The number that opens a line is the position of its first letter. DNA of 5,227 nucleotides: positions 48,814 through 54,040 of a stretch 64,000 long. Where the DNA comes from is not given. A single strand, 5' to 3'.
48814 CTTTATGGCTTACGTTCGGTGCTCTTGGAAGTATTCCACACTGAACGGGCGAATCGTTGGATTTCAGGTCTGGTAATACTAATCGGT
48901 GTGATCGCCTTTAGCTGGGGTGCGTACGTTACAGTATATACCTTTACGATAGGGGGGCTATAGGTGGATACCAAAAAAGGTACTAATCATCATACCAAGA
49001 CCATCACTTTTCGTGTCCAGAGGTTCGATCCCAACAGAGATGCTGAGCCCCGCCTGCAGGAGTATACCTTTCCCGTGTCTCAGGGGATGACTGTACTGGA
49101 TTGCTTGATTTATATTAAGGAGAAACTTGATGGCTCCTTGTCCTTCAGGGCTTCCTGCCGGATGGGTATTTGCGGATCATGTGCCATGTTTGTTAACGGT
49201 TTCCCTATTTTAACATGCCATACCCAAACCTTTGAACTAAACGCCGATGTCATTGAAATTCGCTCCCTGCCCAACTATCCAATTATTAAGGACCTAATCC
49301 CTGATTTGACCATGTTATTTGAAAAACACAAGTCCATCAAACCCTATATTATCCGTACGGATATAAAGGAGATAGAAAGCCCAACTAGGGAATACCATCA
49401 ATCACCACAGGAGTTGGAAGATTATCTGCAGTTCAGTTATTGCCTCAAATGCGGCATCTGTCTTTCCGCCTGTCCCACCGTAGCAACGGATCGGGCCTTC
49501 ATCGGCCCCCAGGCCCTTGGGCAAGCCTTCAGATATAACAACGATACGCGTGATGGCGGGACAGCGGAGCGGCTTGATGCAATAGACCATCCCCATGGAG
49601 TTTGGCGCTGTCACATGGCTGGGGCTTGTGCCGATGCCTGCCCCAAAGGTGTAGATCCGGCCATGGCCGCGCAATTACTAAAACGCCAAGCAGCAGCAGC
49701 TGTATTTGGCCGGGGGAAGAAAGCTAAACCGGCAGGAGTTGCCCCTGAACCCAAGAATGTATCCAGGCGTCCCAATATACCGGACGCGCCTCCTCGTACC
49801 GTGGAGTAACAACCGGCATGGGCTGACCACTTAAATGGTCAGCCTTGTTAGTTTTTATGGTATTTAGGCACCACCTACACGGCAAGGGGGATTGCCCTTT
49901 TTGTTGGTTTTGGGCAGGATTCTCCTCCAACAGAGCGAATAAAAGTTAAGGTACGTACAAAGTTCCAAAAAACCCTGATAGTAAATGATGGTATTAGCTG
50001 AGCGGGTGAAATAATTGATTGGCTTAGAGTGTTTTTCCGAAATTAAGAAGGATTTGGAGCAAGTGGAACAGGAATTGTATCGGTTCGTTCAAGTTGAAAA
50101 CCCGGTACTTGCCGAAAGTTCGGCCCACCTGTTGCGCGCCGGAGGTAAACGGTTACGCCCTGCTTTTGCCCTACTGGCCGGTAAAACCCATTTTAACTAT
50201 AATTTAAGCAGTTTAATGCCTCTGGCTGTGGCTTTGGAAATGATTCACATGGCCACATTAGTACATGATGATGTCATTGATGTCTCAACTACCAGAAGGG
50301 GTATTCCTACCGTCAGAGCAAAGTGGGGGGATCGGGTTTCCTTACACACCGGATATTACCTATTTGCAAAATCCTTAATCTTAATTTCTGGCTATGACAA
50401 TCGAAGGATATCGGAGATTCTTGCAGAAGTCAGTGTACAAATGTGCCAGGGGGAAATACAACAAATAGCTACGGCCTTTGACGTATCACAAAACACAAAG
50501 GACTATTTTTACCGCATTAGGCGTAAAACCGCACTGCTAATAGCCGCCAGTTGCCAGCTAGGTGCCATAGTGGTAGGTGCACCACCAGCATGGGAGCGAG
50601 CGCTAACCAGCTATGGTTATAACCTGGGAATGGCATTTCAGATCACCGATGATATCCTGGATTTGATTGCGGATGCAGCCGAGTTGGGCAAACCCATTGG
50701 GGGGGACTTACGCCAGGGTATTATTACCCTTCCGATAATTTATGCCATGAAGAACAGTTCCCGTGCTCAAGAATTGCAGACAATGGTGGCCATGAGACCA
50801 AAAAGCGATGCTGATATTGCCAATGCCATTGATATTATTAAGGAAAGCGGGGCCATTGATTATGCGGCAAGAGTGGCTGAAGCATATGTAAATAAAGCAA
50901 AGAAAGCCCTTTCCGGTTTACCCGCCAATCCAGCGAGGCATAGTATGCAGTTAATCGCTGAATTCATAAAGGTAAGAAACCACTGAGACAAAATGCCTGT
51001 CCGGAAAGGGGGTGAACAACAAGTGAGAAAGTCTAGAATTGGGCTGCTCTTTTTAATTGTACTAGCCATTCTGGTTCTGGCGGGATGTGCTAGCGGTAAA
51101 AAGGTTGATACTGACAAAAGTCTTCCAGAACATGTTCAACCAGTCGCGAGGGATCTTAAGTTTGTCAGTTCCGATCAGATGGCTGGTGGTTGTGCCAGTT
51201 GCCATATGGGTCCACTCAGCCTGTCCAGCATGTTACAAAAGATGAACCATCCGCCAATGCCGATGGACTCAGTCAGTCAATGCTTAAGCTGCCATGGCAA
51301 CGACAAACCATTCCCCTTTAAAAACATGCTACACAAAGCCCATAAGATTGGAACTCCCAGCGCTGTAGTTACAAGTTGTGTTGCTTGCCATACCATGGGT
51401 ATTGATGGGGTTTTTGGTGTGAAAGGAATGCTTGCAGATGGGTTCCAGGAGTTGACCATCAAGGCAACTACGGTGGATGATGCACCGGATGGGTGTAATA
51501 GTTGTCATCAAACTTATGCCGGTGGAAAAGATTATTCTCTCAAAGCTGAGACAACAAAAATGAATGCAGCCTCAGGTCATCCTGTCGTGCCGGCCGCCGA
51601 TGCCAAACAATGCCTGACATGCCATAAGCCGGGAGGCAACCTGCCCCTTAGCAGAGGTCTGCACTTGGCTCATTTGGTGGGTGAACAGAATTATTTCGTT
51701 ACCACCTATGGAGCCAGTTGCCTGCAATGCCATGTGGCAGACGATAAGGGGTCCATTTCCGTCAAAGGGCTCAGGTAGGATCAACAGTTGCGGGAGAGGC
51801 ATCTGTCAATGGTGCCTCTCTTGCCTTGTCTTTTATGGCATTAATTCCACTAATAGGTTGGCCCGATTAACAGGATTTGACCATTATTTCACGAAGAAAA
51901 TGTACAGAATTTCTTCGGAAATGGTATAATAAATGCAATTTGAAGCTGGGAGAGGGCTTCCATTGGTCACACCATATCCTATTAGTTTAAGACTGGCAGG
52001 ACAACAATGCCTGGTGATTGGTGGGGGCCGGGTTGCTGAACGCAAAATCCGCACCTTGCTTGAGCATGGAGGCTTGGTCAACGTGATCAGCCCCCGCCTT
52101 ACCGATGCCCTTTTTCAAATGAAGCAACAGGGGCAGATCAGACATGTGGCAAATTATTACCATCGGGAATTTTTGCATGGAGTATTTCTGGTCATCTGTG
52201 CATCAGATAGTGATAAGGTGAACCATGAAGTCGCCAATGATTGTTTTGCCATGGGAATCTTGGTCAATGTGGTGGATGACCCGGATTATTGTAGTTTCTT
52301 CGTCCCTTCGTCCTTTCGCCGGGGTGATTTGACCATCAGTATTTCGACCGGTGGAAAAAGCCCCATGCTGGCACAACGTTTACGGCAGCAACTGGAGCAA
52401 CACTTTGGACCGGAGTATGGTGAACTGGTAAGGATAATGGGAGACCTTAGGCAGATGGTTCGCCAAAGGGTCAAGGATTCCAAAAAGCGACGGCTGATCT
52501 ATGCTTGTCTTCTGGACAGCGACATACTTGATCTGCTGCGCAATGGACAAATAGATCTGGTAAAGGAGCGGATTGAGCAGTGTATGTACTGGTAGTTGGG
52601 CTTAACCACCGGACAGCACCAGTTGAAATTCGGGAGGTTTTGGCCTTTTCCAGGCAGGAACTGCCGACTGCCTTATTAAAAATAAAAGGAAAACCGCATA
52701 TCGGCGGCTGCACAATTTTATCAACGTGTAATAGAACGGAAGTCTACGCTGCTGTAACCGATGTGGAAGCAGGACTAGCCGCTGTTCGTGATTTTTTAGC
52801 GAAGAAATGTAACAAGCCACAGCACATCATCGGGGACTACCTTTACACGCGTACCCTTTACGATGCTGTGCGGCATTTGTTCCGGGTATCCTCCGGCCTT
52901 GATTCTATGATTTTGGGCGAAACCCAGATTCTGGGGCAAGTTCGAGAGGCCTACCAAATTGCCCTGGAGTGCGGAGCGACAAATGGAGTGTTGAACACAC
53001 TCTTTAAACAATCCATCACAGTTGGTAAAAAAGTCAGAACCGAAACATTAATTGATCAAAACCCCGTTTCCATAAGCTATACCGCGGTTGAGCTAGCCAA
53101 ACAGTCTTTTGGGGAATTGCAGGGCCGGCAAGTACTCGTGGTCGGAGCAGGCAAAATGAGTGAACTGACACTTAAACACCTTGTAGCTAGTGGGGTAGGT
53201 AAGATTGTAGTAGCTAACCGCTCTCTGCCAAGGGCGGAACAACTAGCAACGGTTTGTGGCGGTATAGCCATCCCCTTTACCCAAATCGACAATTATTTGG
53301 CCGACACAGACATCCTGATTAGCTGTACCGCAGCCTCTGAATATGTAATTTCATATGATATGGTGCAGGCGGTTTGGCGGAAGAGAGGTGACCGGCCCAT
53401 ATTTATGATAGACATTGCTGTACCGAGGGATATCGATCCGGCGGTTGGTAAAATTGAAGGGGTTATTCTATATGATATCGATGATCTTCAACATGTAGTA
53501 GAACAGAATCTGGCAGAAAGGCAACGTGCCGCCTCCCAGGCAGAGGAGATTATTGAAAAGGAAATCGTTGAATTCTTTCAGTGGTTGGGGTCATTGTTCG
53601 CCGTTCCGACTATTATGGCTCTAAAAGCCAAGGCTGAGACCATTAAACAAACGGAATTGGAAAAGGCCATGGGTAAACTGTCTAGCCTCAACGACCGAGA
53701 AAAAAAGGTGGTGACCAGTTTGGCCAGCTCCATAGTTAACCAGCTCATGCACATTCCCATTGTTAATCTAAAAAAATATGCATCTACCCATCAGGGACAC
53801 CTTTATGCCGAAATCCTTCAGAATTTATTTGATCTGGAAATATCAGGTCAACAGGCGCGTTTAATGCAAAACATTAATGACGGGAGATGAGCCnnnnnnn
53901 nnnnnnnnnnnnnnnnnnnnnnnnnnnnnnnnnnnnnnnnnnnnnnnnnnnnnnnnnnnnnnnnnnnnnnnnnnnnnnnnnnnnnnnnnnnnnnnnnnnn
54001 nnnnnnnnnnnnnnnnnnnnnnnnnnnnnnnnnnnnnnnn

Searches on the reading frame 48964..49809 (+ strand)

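Call 59: search_protein_families(library=pfam, proteins=[window:48964-49809:+], max_evalue=0.00001)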
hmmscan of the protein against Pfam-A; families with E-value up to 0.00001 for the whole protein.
window:48964-49809:+ (281 aa): 5 families
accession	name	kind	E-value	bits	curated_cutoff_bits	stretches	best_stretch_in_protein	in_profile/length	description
PF13085.11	Fer2_3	-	7.7e-33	113.2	27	1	15-119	1-106/107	2Fe-2S iron-sulfur cluster binding domain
PF13183.11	Fer4_8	-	2.8e-12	47.4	27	1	157-230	2-68/68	4Fe-4S dicluster domain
PF13237.11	Fer4_10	-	1.9e-10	40.9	25.5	1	155-227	4-53/53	4Fe-4S dicluster domain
PF13534.11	Fer4_17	-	4.2e-07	30.9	22.2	1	160-231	2-61/61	4Fe-4S dicluster domain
PF13187.11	Fer4_9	-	5.4e-07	30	27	1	159-229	1-50/52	4Fe-4S dicluster domain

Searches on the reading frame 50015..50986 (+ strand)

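Call 59: search_protein_families(library=pfam, proteins=[window:50015-50986:+], max_evalue=0.00001)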
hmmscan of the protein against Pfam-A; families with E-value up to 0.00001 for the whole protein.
window:50015-50986:+ (323 aa): 1 family
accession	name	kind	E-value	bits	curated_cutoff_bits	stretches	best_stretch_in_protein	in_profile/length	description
PF00348.22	polyprenyl_synt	-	2.4e-71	240.3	27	1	30-274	2-250/251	Polyprenyl synthetase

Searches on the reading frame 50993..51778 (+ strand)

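Call 59: search_protein_families(library=pfam, proteins=[window:50993-51778:+], max_evalue=0.00001)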
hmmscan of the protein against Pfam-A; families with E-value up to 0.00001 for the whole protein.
window:50993-51778:+ (261 aa): 2 families
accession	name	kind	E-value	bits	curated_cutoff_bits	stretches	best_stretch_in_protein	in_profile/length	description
PF22113.1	Mtrc-MtrF_II-IV_dom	-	5.2e-12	46.1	30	1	66-215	8-167/176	Outer membrane cytochrome MtrC/MtrF-like, domains II/IV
PF14522.11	Cytochrome_C7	-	3.4e-08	33.6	24.8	0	64-134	13-67/67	Cytochrome c7 and related cytochrome c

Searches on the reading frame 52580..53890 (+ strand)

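Call 59: search_protein_families(library=pfam, proteins=[window:52580-53890:+], max_evalue=0.00001)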
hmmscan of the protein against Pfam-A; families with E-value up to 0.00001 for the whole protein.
window:52580-53890:+ (436 aa): 3 families
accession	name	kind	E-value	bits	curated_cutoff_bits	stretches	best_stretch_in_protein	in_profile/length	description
PF05201.20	GlutR_N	-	3.1e-53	180.1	27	1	6-156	1-151/151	Glutamyl-tRNAGlu reductase, N-terminal domain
PF01488.26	Shikimate_DH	-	1.1e-44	152.3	24.3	1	171-306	1-138/138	Shikimate / quinate 5-dehydrogenase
PF00745.25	GlutR_dimer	-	4e-30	104.5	22.9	1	320-419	1-99/99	Glutamyl-tRNAGlu reductase, dimerisation domain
